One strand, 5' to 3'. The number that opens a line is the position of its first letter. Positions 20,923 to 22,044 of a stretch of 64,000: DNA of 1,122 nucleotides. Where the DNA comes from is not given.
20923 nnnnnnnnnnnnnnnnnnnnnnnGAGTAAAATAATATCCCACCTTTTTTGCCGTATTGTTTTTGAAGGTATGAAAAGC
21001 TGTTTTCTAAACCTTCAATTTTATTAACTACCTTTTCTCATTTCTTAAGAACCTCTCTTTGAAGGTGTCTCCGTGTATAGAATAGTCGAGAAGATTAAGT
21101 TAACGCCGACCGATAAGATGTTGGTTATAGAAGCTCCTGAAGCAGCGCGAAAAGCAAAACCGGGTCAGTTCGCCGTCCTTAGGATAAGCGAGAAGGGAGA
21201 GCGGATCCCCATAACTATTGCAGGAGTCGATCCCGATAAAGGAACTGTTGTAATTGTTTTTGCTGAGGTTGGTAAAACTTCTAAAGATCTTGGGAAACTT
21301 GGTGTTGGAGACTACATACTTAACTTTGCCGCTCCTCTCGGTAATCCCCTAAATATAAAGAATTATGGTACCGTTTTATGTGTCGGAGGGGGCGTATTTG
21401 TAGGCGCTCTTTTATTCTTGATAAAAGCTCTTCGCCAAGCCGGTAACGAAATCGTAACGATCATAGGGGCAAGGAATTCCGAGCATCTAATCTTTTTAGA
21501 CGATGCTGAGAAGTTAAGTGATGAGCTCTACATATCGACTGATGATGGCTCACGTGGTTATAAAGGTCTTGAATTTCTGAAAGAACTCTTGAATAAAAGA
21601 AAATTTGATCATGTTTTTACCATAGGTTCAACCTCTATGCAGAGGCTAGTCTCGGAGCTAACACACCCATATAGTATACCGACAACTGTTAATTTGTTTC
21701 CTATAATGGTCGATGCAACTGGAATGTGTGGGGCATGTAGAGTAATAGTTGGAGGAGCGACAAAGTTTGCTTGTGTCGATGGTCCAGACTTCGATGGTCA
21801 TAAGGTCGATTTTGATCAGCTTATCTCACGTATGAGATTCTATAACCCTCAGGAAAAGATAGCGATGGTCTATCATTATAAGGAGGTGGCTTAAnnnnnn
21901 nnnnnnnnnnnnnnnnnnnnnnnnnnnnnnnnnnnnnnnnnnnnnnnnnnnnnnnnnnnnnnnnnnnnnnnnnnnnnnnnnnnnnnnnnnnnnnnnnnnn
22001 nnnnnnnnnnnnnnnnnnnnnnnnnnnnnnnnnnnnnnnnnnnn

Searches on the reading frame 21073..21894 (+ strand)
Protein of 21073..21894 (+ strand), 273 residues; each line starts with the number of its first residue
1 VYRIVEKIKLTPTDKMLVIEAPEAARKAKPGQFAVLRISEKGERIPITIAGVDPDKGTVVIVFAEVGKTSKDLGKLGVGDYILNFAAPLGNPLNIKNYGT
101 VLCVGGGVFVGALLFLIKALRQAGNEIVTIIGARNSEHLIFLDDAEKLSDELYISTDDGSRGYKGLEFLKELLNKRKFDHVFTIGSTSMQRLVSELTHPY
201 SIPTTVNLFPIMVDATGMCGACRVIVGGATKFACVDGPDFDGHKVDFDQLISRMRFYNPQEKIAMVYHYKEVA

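Call 66: search_protein_families(library=pfam, proteins=[window:21073-21894:+])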
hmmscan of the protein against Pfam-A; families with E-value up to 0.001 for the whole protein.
window:21073-21894:+ (273 aa): 1 family
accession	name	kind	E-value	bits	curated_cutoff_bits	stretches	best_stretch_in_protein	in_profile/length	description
PF10418.14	DHODB_Fe-S_bind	-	1.3e-10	41.2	23.9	1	211-246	3-41/41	Iron-sulfur cluster binding domain of dihydroorotate dehydrogenase B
